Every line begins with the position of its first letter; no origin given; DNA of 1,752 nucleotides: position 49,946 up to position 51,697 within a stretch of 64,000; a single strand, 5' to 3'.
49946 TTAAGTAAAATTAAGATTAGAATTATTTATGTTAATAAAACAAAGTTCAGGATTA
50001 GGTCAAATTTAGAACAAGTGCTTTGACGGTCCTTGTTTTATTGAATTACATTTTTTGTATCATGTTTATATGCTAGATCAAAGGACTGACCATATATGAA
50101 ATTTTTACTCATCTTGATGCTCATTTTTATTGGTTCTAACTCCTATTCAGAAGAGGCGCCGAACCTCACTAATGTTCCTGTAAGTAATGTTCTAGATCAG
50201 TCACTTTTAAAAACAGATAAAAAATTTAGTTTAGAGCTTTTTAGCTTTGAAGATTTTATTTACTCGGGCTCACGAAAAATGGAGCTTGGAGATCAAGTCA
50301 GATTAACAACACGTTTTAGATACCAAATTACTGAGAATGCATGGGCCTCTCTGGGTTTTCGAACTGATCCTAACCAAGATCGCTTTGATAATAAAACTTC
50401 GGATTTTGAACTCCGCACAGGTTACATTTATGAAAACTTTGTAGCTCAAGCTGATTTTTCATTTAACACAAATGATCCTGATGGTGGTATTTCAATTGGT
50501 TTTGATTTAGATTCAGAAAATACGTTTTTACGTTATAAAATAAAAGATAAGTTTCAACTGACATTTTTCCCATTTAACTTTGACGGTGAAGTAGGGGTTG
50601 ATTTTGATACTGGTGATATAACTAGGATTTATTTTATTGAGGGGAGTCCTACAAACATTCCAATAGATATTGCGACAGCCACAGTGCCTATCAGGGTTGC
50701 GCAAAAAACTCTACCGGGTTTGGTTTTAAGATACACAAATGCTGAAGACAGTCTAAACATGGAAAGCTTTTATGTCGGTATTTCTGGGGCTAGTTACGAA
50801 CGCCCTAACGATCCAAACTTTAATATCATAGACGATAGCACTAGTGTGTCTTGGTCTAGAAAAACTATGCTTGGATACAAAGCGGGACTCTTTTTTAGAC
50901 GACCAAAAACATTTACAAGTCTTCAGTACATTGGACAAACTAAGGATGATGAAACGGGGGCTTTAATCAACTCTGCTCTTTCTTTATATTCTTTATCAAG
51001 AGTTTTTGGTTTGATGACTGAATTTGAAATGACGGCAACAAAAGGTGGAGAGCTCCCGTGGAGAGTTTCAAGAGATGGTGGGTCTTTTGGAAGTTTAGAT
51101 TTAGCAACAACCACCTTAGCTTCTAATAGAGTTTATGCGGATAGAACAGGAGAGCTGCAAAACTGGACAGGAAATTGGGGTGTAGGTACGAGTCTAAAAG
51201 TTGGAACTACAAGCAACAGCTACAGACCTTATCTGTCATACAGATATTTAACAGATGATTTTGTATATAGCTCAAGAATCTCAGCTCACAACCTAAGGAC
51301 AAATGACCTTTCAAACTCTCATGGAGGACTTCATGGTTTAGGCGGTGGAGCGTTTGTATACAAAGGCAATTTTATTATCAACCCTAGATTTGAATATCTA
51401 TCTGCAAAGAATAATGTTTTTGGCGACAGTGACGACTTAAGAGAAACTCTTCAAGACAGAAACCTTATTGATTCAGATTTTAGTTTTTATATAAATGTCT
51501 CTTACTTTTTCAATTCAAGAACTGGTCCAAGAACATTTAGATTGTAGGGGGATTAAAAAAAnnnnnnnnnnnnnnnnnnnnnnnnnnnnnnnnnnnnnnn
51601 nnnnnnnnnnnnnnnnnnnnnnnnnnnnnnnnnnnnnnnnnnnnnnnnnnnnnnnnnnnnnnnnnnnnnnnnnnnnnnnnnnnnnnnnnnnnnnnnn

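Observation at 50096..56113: Candidate surface nucleic-acid capture and degradation system: OM barrel, binding lipoprotein and nuclease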

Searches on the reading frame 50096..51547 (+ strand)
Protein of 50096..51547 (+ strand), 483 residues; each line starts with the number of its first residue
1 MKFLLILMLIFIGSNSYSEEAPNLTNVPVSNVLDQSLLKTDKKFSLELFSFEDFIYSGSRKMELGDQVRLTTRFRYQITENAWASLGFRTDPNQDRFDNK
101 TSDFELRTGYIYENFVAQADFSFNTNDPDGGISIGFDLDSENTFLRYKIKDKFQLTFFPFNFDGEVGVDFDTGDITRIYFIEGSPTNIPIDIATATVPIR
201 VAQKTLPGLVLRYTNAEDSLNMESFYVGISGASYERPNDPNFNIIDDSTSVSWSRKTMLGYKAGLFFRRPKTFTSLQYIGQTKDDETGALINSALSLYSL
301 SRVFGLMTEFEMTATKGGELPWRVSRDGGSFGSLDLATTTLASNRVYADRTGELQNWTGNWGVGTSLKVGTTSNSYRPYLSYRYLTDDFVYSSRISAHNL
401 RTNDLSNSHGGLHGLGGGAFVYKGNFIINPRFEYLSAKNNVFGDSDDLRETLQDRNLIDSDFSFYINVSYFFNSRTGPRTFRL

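Call 4: search_protein_families(library=pfam, proteins=[window:50096-51547:+], max_evalue=0.1)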
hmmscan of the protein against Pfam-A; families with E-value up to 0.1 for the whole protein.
window:50096-51547:+ (483 aa): 0 families

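Call 5: search_protein_families(library=ncbifam, proteins=[window:50096-51547:+], max_evalue=0.1)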
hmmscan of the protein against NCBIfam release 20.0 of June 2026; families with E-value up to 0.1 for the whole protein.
window:50096-51547:+ (483 aa): 0 families

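Call 10: find_homologous_proteins(query=window:50096-51547:+)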
Query window:50096-51547:+ (483 aa): 92 proteins with E <= 0.001 among 5487 candidates.
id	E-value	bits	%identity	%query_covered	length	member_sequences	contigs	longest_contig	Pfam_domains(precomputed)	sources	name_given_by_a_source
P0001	0.0e+0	1080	99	100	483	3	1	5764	-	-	-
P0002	1.2e-253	860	77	100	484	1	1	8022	-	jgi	jgi:hypothetical protein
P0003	1.7e-236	803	72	100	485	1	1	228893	-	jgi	-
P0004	2.1e-203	694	65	97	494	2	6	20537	-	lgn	-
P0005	5.1e-203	693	66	97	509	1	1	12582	-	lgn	-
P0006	3.3e-202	690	66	96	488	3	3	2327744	-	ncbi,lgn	-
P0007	3.1e-198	677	63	99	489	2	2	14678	-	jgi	jgi:hypothetical protein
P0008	5.0e-198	677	63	100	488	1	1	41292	-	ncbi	-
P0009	6.5e-194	663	63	97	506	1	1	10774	-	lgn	-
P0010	3.9e-192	657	62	96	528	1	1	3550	-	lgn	-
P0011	1.1e-177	610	58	100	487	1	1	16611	-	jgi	-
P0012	4.5e-177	608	56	100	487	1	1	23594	-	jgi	-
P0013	3.5e-176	605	57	100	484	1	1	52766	-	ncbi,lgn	-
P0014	5.8e-175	601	56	100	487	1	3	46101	-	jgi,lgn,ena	-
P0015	2.0e-168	579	55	99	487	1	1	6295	-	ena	-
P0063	8.3e-90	320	40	91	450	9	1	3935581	-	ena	-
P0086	1.2e-72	263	35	100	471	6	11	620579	-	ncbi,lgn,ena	-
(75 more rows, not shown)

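Call 13: find_encoding_contigs(protein=P0063, flank=8000, max_places=2)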
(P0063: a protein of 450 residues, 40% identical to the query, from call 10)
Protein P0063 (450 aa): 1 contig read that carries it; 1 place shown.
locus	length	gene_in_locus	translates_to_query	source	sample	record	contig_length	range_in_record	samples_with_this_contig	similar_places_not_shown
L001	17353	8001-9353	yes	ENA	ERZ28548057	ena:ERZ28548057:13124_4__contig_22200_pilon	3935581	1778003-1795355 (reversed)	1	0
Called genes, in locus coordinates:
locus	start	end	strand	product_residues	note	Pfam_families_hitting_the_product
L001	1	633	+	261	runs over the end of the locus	PF00749:tRNA-synt_1c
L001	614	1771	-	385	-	PF01728:FtsJ (weak)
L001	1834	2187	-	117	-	PF01300:Sua5_yciO_yrdC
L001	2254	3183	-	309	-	PF00376:MerR, PF13411:MerR_1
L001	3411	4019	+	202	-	PF01852:START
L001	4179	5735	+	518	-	PF02743:dCache_1, PF22673:MCP-like_PDC_1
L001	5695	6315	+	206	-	PF00211:Guanylate_cyc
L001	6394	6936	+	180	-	-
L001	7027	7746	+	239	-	-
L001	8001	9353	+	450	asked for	-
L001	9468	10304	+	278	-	-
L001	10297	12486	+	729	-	PF02872:5_nucleotid_C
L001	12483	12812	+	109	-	PF03372:Exo_endo_phos, PF14529:Exo_endo_phos_2 (weak)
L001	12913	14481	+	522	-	PF07690:MFS_1, PF13000:Acatn (weak), PF07690:MFS_1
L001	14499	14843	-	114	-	PF00072:Response_reg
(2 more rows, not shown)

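Call 14: find_encoding_contigs(protein=P0086, flank=8000, max_places=2)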
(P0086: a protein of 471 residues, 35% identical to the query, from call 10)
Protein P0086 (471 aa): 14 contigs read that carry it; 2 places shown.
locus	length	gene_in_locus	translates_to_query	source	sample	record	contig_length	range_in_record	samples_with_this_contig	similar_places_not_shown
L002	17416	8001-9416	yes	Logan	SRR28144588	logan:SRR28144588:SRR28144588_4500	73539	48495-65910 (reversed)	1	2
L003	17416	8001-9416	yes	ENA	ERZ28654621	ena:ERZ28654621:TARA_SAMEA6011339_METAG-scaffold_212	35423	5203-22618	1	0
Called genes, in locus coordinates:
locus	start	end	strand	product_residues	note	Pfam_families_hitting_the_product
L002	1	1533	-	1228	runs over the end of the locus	PF02463:SMC_N, PF13175:AAA_15, PF13304:AAA_21 (faint), PF13476:AAA_23, PF13555:AAA_29 (weak), PF24161:CCDC39 (weak)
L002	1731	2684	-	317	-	PF00376:MerR, PF13411:MerR_1, PF02607:B12-binding_2 (weak)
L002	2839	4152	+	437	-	PF09899:DUF2126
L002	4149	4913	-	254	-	PF06966:DUF1295, PF02544:Steroid_dh, PF04191:PEMT (weak)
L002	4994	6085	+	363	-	PF00195:Chal_sti_synt_N (weak), PF02797:Chal_sti_synt_C, PF08541:ACP_syn_III_C (weak)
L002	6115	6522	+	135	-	-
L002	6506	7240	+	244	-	PF01209:Ubie_methyltran, PF02353:CMAS (weak), PF13489:Methyltransf_23, PF07021:MetW (weak), PF08241:Methyltransf_11, PF08242:Methyltransf_12, PF13649:Methyltransf_25, PF13847:Methyltransf_31, +1 more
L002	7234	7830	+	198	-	PF04263:TPK_catalytic (weak)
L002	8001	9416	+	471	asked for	-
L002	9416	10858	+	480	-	-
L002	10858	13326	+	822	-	PF02872:5_nucleotid_C, PF03372:Exo_endo_phos (weak), PF19580:Exo_endo_phos_3 (weak)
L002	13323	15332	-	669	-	PF02028:BCCT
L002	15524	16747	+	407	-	-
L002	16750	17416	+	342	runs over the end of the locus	PF00753:Lactamase_B, PF00581:Rhodanese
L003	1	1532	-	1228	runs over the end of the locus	PF02463:SMC_N, PF13175:AAA_15, PF13304:AAA_21 (faint), PF13476:AAA_23, PF13555:AAA_29 (weak), PF24161:CCDC39 (weak)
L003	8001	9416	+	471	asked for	-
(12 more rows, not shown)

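Call 30: predict_structure(alignment_id=A1)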
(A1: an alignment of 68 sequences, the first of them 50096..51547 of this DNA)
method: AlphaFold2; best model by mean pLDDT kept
length: 483 residues; sequences in the alignment: 68
mean_pLDDT: 84.9   pTM: 0.86
mean pLDDT of the five models: 84.9, 83.5, 83.0, 82.9, 81.5
residues with pLDDT >= 90: 267; 70-90: 128; 50-70: 73; < 50: 15
segments of 3 or more residues with pLDDT < 50: 13-22
pLDDT, mean of each block of 10 residues (from residue 1): 62 42 49 59 88 78 69 91 89 56 84 92 78 86 92 93 92 93 84 73 95 89 95 93 81 94 95 96 95 97 95 98 81 58 79 93 98 93 98 93 93 97 93 97 80 84 92 73 79
secondary structure, 60 per line:
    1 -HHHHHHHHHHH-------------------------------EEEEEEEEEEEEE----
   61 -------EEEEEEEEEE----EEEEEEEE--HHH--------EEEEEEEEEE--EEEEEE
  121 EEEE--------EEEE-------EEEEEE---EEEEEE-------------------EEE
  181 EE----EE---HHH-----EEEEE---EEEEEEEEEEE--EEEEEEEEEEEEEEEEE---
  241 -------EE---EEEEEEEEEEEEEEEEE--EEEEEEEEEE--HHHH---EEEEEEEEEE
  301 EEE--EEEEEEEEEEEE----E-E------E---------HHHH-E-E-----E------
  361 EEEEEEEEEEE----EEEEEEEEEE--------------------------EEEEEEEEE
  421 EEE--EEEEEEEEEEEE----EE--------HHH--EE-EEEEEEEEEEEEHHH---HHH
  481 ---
elements in order: H2-12 E44-56 E68-77 E82-89 E103-112 E115-124 E133-136 E144-149 E153-158 E178-182 E200-204 E208-218 E221-237 E253-269 E272-281 H284-287 E291-303 E306-317 H341-344 E361-371 E376-385 E412-423 E426-437 E460-471

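Call 34: fold_search(model_id=the predicted structure, library=pdb)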
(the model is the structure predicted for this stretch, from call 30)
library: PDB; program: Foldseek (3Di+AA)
matches with E <= 10: 1004; with E <= 0.001: 345
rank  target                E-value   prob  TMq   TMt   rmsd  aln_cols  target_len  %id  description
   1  6ehc_A                4.8e-09  1.00  0.37  0.53  12.2       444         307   12  OmpUdeltaN (N-terminus deletion mutant of OmpU), outer membrane protein of Vibrio cholerae (released 2018-04-25)
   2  4kr8_A                6.9e-09  1.00  0.36  0.48  12.7       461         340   11  Salmonella typhi OmpF complex with Daunomycin (released 2014-05-28)
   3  5mdo_A                7.3e-09  1.00  0.39  0.52  11.2       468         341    9  Crystal structure of in vitro folded Chitoporin VhChip from Vibrio harveyi (crystal form I) (released 2017-12-20)
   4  6ehb_C                9.0e-09  1.00  0.37  0.51  11.8       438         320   12  OmpU, an outer membrane protein, of Vibrio cholerae (released 2018-04-25)
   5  5mdq_A                1.4e-08  1.00  0.40  0.53  11.2       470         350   10  Crystal structure of outer membrane expressed Chitoporin VhChip from Vibrio harveyi (released 2017-12-20)
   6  6ehb_B                1.4e-08  1.00  0.37  0.52  12.1       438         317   11  OmpU, an outer membrane protein, of Vibrio cholerae (released 2018-04-25)
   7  6ehb_A                1.5e-08  1.00  0.37  0.52  11.6       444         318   11  OmpU, an outer membrane protein, of Vibrio cholerae (released 2018-04-25)
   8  4kr4_B                1.6e-08  1.00  0.36  0.48  11.7       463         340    9  Salmonella typhi OmpF complex with Ampicillin (released 2014-05-28)
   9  4aui_A                3.2e-08  1.00  0.34  0.50  13.1       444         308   10  STRUCTURE AND FUNCTION OF THE PORB PORIN FROM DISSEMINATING N. GONORRHOEAE (released 2012-10-10)
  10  9j9n_A                3.9e-08  1.00  0.37  0.50  11.4       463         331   11  artificial mononuclear Zn-bound metalloprotein 2 (M2:Zn) (released 2025-07-02)
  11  5onu_A                4.2e-08  1.00  0.37  0.51  12.0       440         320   13  Trimeric OmpU structure (released 2018-01-03)
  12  9wcb_A                4.2e-08  1.00  0.36  0.47  12.0       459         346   12  Open state of A8 gpJ 713 central tail fiber with OmpC G17 from E. coli EDL933 (released 2026-01-28)
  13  2r4p_A                4.9e-08  1.00  0.31  0.34  15.9       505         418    7  Crystal structure of the long-chain fatty acid transporter FadL mutant G212E (released 2008-09-16)
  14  7eqm_A                5.7e-08  1.00  0.37  0.51  12.5       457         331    9  Apo Truncated VhChiP (Delta 1-19) (released 2022-08-10)
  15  4d64_A                5.7e-08  1.00  0.36  0.46  12.0       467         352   11  Structure of porin Omp-Pst1 from P. stuartii; the crystallographic symmetry generates a dimer of trimers. (released 2016-03-09)
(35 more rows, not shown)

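Call 37: search_protein_families(library=pfam, alignment_id=A1, max_evalue=1)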
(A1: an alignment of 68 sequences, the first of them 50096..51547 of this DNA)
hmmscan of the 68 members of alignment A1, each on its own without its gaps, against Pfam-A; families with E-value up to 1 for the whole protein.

A. member 1, window:50096-51547:+ (483 aa): 0 families

B. families by the number of members that match (of 68 scanned): 20 families
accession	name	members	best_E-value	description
PF09907.15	HigB_toxin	5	0.059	HigB_toxin, RelE-like toxic component of a toxin-antitoxin system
PF09381.16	Porin_OmpG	3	0.00028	Outer membrane protein G (OmpG)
PF12245.14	Big_3_2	3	0.0014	Bacterial Ig-like domain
PF09411.16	PagL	2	0.0024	Lipid A 3-O-deacylase (PagL)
PF23497.1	YmiD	2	0.035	YmiD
PF23197.1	IG_AIR9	2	0.084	AIR9 A9 domain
PF07468.17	Agglutinin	1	0.018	Agglutinin domain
PF02608.20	Bmp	1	0.04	ABC transporter substrate-binding protein PnrA-like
PF22558.3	REase-ARP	1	0.055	Restriction Endonuclease associating with ARP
PF19387.4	DUF5962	1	0.059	Family of unknown function (DUF5962)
PF18304.6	SabA_adhesion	1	0.073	SabA N-terminal extracellular adhesion domain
PF03922.20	OmpW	1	0.12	OmpW family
PF09050.15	SNN_linker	1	0.15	Stannin unstructured linker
PF15445.11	ATS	1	0.15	acidic terminal segments, variant surface antigen of PfEMP1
PF13098.12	Thioredoxin_2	1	0.15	Thioredoxin-like domain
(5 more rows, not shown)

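Call 50: search_protein_representatives(alignment_id=A1)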
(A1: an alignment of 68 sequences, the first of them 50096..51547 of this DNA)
Query: 68 sequences, 472 profile positions. Proteins with E-value up to 0.001 (for the whole library): 73; up to 1e-10: 63; up to 1e-30: 45. The best 73 are listed.
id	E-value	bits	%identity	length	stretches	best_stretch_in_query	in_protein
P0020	2.6e-199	679.0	-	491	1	1-472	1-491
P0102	4.8e-187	638.5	-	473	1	9-471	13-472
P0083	2.1e-185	633.1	-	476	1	4-472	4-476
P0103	1.5e-174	597.4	-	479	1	35-463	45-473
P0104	1.3e-163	561.2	-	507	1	25-471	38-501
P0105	4.3e-162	556.3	-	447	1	37-464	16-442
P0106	5.5e-161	552.6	-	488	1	18-471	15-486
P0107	8.1e-161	552.1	-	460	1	36-464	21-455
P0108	2.6e-160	550.4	-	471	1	28-465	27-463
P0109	7.4e-160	548.9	-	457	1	29-460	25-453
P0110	9.3e-160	548.6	-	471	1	7-464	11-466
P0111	1.2e-158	544.9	-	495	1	34-464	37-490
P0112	2.8e-154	530.5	-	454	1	37-464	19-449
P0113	1.3e-150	518.4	-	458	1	34-464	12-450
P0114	4.4e-148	510.1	-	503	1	25-464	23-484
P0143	3.8e-29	117.9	-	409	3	8-174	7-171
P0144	6.4e-24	100.7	-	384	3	13-173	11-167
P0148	2.4e-18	82.3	-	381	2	347-441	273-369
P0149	3.1e-18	81.9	-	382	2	33-172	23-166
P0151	1.1e-17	80.2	-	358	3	48-175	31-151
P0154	3.0e-15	72.1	-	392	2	34-174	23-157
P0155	7.5e-14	67.5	-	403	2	25-225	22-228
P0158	1.9e-11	59.5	-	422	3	71-174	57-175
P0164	1.5e-07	46.7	-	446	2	67-171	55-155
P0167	7.3e-06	41.1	-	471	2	294-436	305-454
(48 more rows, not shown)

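Call 51: search_protein_families(library=pfam, proteins=[P0143, P0144, P0148, P0149, P0151, P0154, P0155, P0158, P0164, P0167], max_evalue=0.01)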
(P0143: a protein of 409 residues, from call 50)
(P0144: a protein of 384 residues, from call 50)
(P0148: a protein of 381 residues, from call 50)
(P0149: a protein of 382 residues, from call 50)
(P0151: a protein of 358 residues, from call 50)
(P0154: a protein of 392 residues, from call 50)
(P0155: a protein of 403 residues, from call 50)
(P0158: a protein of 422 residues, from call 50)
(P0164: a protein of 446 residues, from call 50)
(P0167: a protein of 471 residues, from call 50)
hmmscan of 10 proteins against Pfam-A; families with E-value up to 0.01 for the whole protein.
P0143 (409 aa): 1 family
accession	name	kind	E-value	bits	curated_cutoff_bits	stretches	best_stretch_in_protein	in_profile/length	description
PF07642.17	BBP2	-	2.3e-07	30.8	26.2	1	177-400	138-332/339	Putative beta-barrel porin-2, OmpL-like. bbp2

P0144 (384 aa): 1 family
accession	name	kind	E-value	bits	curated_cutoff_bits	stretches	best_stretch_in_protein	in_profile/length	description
PF07642.17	BBP2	-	0.00068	19.4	26.2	1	173-383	137-338/339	Putative beta-barrel porin-2, OmpL-like. bbp2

P0148 (381 aa): 0 families

P0149 (382 aa): 0 families

P0151 (358 aa): 0 families

P0154 (392 aa): 0 families

P0155 (403 aa): 0 families

P0158 (422 aa): 2 families
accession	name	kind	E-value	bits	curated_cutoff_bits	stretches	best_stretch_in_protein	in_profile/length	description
PF13505.12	OMP_b-brl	-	3.4e-07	31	28.7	1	300-402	75-158/175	Outer membrane protein beta-barrel domain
PF04338.18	DUF481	-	0.00032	21.3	21.1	0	18-82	127-192/210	Protein of unknown function, DUF481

P0164 (446 aa): 1 family
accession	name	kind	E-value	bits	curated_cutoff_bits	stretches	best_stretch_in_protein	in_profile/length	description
PF13505.12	OMP_b-brl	-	6.2e-08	33.4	28.7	1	279-442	45-173/175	Outer membrane protein beta-barrel domain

P0167 (471 aa): 0 families

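Call 71: find_related_loci(query=A1, collection=genome_contigs, flank=8000)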
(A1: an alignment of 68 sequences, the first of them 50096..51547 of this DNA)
Query A1 (483 aa) in genome_contigs; peptide patterns used: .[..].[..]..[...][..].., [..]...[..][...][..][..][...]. (x = any residue, [..] = any of these).
101 stretches matched a pattern; 54 encode a relative of the query (tblastn E <= 1e-3); 54 distinct loci.
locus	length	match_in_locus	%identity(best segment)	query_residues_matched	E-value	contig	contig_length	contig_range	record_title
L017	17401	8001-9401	66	19-483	0e+0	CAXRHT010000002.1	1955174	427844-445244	MAG: Bdellovibrionales bacterium isolate YZ14B_1.26 genome assembly, contig: k141_1748836, whole genome shotgun sequence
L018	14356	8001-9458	63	1-483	0e+0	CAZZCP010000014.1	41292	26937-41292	MAG TPA_asm: uncultured Pseudobdellovibrionaceae bacterium isolate SRP141376_co3_413 genome assembly, contig: NODE_2360_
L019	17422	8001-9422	52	1-483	4e-161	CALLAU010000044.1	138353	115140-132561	MAG: uncultured Bdellovibrionales bacterium isolate L2_Bin_MAXBIN__129_1 genome assembly, contig: c_000001273146, whole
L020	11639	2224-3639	52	3-482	3e-156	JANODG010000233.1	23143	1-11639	MAG: Bdellovibrionales bacterium isolate VAR_17_metabat_18 VAR_17_k141_144189, whole genome shotgun sequence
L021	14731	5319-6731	51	5-483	4e-154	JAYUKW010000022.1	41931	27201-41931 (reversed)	MAG: Bdellovibrionales bacterium isolate GFS_9291 GFS_9291_21, whole genome shotgun sequence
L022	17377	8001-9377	52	16-483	3e-153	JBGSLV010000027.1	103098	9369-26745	MAG: Bdellovibrionales bacterium isolate JTS-AC215 k141_3641416, whole genome shotgun sequence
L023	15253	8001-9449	51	2-483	6e-152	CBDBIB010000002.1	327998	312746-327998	MAG: Bdellovibrionales bacterium isolate d39864b7-a681-403e-8942-14cbcbc7da15 genome assembly, contig: contig_2, whole g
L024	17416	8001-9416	50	3-483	5e-149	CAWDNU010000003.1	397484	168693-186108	MAG: uncultured Pseudobdellovibrionaceae bacterium isolate MFD03250.bin.2.22 genome assembly, contig: contig_20543, whol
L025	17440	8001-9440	53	5-483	3e-154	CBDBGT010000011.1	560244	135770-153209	MAG: Bdellovibrionales bacterium isolate 74ec522b-521c-4d75-94aa-07725e6c486e genome assembly, contig: contig_11, whole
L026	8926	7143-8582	54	4-483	3e-164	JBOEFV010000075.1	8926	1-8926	MAG: Bdellovibrionales bacterium isolate PBSAbde1 PBSAc_contig_8095, whole genome shotgun sequence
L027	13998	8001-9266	40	42-473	1e-98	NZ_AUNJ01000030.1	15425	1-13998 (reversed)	Bacteriovorax sp. DB6_IX ctg7180002949584, whole genome shotgun sequence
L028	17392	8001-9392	41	3-473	2e-97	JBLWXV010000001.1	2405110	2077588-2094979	MAG: Bacteriovoracaceae bacterium isolate EA23-02 A23maxbin.008RE.5K@1, whole genome shotgun sequence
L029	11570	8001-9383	39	7-482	2e-97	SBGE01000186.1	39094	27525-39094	MAG: Deltaproteobacteria bacterium isolate M0603 scaffold_111_1, whole genome shotgun sequence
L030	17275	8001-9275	41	43-482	1e-94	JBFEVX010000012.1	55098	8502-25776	MAG: Bacteriovoracaceae bacterium isolate Mix_mud08.2021.06.43 k141_197234_length_55098_cov_9.0199, whole genome shotgun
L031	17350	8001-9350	41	23-473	3e-94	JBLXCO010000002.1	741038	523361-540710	MAG: Bacteriovoracaceae bacterium isolate ES17-01 S17maxbin_out.001RE.5K@2, whole genome shotgun sequence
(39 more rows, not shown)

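Call 76: find_encoding_contigs(protein=P0143, flank=6000, max_places=2)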
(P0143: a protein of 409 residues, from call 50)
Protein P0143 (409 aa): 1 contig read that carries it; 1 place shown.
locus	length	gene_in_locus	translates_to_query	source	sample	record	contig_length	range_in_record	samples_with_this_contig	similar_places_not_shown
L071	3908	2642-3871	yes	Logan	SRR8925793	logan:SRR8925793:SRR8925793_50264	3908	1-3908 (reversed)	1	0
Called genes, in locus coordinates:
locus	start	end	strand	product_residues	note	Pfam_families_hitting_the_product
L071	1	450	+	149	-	?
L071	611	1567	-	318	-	-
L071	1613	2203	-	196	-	PF07081:DUF1349, PF17851:GH43_C2 (weak)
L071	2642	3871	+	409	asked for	PF07642:BBP2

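Call 77: find_encoding_contigs(protein=P0149, flank=6000, max_places=2)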
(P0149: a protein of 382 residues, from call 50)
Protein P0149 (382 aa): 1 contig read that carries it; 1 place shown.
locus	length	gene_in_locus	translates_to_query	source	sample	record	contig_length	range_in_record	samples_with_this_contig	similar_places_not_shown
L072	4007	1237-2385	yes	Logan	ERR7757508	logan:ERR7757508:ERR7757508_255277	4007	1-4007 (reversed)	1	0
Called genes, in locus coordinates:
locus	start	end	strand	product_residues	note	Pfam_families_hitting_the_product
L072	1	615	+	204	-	?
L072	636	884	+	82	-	-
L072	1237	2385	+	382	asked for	-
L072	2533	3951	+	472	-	PF03976:PPK2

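Call 78: find_encoding_contigs(protein=P0154, flank=6000, max_places=2)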
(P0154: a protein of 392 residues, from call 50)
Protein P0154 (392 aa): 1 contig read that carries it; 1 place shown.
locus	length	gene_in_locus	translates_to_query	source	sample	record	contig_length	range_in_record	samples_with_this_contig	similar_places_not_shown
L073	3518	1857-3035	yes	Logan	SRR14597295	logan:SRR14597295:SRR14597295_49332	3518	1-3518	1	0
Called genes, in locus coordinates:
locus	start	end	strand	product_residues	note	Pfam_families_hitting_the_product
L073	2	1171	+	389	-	?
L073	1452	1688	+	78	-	-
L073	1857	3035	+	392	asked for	-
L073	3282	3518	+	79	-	?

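Call 79: find_encoding_contigs(protein=P0155, flank=6000, max_places=2)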
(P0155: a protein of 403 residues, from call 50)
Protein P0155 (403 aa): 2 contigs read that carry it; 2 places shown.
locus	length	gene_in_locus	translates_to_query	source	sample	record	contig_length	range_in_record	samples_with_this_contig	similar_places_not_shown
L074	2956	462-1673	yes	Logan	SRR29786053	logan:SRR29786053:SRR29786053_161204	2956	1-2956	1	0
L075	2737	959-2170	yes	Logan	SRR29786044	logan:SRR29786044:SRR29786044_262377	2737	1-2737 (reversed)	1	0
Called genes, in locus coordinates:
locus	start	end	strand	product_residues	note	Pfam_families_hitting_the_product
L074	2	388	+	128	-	?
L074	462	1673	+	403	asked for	-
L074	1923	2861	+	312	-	PF00291:PALP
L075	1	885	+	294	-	?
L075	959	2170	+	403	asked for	-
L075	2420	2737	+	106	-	?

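Call 80: find_encoding_contigs(protein=P0148, flank=6000, max_places=2)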
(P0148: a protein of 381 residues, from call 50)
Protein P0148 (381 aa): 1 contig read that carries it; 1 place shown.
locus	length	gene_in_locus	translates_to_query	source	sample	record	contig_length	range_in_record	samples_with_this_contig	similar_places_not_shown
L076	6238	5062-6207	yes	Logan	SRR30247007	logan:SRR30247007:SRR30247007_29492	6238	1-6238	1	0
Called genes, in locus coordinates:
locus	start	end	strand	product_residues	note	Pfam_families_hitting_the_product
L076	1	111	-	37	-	?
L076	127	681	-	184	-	PF05683:Fumerase_C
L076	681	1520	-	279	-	PF05681:Fumerase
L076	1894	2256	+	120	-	-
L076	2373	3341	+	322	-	PF04392:ABC_sub_bind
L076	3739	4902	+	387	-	-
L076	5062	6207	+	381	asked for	-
